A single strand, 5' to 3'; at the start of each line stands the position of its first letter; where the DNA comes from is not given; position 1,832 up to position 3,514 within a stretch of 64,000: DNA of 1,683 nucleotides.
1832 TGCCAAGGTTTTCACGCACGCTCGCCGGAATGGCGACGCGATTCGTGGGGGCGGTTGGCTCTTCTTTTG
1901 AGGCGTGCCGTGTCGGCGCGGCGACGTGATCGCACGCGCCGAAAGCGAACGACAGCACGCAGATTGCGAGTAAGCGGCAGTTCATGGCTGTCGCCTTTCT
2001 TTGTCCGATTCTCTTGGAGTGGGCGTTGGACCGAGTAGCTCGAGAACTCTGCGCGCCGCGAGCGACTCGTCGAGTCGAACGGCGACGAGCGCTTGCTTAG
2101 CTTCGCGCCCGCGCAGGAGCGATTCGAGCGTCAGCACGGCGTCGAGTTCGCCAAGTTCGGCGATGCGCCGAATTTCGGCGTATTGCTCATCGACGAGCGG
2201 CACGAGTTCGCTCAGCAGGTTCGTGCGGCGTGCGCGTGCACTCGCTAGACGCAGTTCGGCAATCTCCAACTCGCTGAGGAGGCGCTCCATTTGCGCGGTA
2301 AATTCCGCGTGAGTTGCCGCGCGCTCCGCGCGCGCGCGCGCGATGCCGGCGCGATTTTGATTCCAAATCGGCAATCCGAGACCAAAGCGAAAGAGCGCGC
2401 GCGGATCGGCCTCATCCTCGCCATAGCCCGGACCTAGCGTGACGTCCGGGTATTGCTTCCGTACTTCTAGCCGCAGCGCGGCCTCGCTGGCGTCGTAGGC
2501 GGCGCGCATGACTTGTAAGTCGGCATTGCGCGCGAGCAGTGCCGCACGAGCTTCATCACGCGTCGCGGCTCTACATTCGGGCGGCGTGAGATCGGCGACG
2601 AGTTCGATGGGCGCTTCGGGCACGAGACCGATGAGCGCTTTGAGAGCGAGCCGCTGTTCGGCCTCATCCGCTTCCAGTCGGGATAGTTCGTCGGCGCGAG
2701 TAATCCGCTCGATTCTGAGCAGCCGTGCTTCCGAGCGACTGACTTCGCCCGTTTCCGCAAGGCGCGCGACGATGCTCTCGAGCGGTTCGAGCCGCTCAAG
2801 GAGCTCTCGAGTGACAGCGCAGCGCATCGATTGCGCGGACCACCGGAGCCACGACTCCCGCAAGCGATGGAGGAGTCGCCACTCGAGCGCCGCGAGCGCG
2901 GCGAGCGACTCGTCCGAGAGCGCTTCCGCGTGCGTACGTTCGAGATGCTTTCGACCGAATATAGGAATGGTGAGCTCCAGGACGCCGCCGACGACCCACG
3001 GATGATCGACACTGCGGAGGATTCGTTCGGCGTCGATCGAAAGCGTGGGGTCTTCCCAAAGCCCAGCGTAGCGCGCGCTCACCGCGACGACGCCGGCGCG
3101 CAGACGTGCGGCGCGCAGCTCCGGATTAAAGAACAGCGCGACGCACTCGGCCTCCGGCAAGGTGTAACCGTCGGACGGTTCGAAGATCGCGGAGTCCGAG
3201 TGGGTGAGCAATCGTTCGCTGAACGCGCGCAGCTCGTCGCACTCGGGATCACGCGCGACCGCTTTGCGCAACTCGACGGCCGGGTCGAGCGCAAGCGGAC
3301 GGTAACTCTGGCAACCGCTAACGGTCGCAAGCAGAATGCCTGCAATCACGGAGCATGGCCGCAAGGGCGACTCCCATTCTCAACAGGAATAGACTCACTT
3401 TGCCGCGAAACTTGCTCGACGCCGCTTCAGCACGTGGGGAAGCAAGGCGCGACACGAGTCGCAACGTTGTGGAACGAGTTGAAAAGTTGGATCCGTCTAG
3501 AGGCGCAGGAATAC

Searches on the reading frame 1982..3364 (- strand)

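Call 69: search_protein_families(library=pfam, proteins=[window:1982-3364:-], max_evalue=0.001)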
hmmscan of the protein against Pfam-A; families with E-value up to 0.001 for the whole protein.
window:1982-3364:- (460 aa): 1 family
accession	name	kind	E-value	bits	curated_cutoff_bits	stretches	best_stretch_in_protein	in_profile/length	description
PF02321.23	OEP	-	3.7e-23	82.7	22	2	270-432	2-174/187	Outer membrane efflux protein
